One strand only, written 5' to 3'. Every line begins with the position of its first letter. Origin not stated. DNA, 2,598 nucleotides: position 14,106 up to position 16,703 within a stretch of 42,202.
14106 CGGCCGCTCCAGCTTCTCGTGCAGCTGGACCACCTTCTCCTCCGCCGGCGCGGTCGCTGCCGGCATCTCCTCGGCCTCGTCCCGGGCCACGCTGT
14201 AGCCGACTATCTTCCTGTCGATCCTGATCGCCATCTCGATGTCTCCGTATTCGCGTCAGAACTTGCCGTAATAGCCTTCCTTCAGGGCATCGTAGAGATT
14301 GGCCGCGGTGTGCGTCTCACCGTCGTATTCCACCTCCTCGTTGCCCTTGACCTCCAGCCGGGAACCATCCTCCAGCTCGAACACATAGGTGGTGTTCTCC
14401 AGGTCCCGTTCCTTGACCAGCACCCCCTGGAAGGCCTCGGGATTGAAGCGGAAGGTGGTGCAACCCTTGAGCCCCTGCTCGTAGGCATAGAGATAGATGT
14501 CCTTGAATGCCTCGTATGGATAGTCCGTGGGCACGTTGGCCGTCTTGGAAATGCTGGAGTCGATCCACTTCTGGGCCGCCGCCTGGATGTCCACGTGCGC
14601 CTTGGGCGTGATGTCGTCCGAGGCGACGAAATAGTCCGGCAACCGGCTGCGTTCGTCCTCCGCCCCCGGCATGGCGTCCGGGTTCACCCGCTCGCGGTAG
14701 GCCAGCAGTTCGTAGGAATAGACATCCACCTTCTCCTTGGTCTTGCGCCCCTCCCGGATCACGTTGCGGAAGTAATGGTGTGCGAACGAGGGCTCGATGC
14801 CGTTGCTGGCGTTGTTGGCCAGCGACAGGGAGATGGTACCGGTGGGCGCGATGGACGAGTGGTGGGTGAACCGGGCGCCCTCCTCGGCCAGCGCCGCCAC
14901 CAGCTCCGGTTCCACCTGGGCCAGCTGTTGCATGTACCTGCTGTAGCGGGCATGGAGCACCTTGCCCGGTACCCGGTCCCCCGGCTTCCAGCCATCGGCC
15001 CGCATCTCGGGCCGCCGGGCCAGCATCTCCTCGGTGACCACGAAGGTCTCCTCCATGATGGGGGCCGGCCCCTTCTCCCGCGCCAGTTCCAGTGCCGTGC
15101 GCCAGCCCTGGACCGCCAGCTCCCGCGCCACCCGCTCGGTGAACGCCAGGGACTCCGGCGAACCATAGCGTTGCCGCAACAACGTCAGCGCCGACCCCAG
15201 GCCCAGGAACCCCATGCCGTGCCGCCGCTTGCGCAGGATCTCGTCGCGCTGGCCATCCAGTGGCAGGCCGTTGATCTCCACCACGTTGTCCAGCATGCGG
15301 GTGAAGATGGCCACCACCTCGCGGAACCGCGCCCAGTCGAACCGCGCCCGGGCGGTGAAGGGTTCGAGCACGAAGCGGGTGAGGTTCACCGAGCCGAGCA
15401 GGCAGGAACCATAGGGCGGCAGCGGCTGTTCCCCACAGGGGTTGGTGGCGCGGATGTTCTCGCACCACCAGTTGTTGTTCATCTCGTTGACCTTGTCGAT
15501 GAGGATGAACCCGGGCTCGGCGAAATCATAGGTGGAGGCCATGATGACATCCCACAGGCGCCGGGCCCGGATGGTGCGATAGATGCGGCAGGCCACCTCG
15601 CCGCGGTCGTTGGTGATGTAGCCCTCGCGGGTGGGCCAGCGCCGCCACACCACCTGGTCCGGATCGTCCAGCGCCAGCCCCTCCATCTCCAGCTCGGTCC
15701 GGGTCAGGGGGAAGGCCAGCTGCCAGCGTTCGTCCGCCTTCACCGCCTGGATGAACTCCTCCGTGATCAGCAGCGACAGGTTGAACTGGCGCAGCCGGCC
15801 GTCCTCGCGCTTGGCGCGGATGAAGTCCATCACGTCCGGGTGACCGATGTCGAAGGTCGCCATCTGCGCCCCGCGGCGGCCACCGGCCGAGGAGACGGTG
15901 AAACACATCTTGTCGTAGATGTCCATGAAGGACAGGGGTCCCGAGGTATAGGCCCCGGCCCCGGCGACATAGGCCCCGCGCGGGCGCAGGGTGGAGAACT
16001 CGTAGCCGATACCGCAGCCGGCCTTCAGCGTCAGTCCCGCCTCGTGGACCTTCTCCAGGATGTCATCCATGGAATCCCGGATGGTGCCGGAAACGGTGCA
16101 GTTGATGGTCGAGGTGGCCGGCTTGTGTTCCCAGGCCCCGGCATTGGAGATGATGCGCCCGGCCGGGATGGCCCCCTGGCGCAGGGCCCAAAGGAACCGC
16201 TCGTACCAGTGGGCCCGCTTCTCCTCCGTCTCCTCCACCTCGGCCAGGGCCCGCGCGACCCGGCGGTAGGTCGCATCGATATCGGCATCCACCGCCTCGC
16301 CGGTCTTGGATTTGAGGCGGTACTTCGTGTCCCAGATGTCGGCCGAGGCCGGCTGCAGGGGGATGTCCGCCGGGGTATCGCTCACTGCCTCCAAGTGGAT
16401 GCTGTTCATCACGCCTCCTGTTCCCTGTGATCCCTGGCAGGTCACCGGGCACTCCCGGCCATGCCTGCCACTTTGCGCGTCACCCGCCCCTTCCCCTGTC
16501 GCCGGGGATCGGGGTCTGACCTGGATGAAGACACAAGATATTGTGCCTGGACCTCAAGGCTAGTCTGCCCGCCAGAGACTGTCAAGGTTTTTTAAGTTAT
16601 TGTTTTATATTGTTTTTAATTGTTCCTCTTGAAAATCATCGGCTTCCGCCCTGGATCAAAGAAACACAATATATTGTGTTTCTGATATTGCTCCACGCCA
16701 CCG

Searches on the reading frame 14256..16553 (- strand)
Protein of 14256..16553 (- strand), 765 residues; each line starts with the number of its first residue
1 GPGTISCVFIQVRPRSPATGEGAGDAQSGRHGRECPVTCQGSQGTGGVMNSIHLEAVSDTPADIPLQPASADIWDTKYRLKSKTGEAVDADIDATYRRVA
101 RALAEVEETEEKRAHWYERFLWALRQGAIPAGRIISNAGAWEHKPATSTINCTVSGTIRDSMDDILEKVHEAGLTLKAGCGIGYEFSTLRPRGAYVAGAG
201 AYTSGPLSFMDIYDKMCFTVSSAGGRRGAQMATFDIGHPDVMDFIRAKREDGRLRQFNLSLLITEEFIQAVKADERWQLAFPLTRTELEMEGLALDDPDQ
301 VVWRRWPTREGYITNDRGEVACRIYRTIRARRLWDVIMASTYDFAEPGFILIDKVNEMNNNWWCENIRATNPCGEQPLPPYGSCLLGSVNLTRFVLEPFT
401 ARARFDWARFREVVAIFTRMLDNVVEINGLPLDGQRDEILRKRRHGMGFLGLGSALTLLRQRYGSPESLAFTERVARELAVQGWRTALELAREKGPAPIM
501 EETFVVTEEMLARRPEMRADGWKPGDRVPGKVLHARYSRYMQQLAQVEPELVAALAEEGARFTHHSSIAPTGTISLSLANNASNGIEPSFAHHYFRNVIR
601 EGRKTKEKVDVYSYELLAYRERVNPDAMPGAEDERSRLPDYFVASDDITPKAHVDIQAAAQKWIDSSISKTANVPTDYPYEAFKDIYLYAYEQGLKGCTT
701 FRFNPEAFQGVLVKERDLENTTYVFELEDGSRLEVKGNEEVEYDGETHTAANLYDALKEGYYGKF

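Call 57: search_protein_families(library=pfam, proteins=[window:14256-16553:-], max_evalue=0.00001)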
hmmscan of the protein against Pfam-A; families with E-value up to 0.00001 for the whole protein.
window:14256-16553:- (765 aa): 2 families
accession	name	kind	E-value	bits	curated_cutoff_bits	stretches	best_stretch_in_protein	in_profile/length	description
PF02867.20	Ribonuc_red_lgC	-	3.3e-125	419.1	23.9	1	152-700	3-522/523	Ribonucleotide reductase, barrel domain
PF00317.26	Ribonuc_red_lgN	-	5e-10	39.7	28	1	67-139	4-73/77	Ribonucleotide reductase, all-alpha domain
